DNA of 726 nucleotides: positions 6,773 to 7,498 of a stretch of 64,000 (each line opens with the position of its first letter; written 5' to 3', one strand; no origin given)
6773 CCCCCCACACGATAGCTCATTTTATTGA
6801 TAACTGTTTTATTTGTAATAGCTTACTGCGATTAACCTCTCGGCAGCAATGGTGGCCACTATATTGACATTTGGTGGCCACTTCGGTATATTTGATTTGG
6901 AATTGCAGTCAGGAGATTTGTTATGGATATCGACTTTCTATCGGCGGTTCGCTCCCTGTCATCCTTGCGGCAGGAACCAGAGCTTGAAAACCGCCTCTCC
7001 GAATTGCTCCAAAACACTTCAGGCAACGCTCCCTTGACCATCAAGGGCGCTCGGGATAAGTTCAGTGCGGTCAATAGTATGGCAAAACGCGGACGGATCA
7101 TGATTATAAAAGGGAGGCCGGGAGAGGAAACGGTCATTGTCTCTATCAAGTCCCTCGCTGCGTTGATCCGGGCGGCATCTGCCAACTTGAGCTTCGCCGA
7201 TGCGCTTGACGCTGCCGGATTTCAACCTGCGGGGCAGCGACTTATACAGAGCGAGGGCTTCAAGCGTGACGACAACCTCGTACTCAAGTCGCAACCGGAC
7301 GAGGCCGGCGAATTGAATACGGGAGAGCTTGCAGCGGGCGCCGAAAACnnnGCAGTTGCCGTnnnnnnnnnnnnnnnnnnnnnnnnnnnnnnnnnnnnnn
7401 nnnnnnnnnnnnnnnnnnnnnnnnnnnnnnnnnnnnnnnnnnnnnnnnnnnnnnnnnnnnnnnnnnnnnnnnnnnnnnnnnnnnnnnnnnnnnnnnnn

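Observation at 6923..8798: Three-gene module: Phd/YefM-like protein, degenerate PIN-like protein and coupled patatin phospholipase (candidate novel TA/abortive-infection system)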

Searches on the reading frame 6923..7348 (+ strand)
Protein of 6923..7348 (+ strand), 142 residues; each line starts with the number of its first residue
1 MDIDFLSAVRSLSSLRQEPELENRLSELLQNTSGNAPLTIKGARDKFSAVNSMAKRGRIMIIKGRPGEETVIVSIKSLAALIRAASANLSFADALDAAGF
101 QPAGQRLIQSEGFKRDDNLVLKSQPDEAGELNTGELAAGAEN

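Call 4: search_protein_families(library=pfam, proteins=[window:6923-7348:+], max_evalue=0.1)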
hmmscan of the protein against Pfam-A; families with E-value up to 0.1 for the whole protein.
window:6923-7348:+ (142 aa): 1 family
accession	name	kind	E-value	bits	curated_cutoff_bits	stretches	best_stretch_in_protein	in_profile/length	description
PF02604.26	PhdYeFM_antitox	-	0.084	13.1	29.8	0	39-86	5-53/74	Antitoxin Phd_YefM, type II toxin-antitoxin system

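Call 5: search_protein_families(library=padloc, proteins=[window:6923-7348:+], max_evalue=0.1)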
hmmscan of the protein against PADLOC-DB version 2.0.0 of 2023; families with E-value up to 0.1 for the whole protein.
window:6923-7348:+ (142 aa): 0 families

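Call 6: search_protein_families(library=ncbifam, proteins=[window:6923-7348:+], max_evalue=0.1)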
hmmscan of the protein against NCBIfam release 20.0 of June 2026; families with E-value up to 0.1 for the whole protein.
window:6923-7348:+ (142 aa): 0 families

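Call 8: find_homologous_proteins(query=window:6923-7348:+, max_evalue=0.001)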
Query window:6923-7348:+ (142 aa): 13 proteins with E <= 0.001 among 151 candidates.
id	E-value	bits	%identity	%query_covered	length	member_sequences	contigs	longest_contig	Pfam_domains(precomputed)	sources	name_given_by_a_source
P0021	5.4e-81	287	100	100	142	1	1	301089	-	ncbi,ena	-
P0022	7.8e-65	235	82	100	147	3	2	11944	-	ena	-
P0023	1.5e-64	234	81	100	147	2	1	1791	-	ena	-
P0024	2.7e-51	191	73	94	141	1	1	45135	-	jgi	jgi:hypothetical protein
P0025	5.5e-50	187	67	99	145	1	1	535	-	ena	-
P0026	7.3e-50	186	74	87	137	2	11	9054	-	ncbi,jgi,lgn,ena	-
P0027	9.4e-49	183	71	91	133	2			-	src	-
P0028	5.3e-48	180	71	87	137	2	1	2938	-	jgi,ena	-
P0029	6.3e-48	180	68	99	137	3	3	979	-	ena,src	-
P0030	1.3e-46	176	69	89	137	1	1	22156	-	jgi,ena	-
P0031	5.5e-43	164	68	85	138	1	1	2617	-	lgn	-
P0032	7.3e-38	148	59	90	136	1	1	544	-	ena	-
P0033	2.3e-36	143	60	87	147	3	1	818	-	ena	-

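Call 24: search_solved_structures(query=A2, max_evalue=10, show_alignments=2)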
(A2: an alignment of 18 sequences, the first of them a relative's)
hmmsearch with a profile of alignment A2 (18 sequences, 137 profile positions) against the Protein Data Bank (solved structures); distinct sequences matched with E-value up to 10: 0.

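Call 36: predict_structure(alignment_id=A3)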
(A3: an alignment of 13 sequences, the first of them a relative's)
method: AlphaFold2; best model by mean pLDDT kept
length: 142 residues; sequences in the alignment: 13
mean_pLDDT: 42.9   pTM: 0.24
mean pLDDT of the five models: 42.9, 41.2, 40.3, 38.9, 37.3
residues with pLDDT >= 90: 0; 70-90: 0; 50-70: 40; < 50: 102
segments of 3 or more residues with pLDDT < 50: 1-18, 28-41, 57-75, 99-142
pLDDT, mean of each block of 10 residues (from residue 1): 38 42 50 43 53 47 36 51 54 52 36 32 33 36 27
secondary structure, 60 per line:
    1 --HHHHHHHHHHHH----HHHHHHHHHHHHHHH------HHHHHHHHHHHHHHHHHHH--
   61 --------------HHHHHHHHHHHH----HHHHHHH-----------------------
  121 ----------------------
elements in order: H3-14 H19-33 H40-58 H75-86 H91-97

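Call 38: search_protein_families(library=pfam, alignment_id=A2, max_evalue=1)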
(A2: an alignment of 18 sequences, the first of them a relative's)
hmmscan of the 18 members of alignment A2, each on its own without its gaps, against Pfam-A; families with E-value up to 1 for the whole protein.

A. member 1, P0021 (142 aa): 1 family
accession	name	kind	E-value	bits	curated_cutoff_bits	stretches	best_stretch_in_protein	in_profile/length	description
PF02604.26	PhdYeFM_antitox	-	0.084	13.1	29.8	1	39-86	5-53/74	Antitoxin Phd_YefM, type II toxin-antitoxin system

B. families by the number of members that match (of 18 scanned): 8 families
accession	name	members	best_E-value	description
PF02604.26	PhdYeFM_antitox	10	0.0025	Antitoxin Phd_YefM, type II toxin-antitoxin system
PF17289.8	Terminase_6C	4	0.021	Terminase RNaseH-like domain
PF06609.19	TRI12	2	0.28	Fungal trichothecene efflux pump (TRI12)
PF13977.11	TetR_C_6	1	0.053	BetI-type transcriptional repressor, C-terminal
PF20572.3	DUF6781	1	0.079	Family of unknown function (DUF6781)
PF07028.16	DUF1319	1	0.088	Protein of unknown function (DUF1319)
PF04079.22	SMC_ScpB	1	0.16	Segregation and condensation complex subunit ScpB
PF18083.6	PutA_N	1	0.17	Proline utilization A N-terminal domain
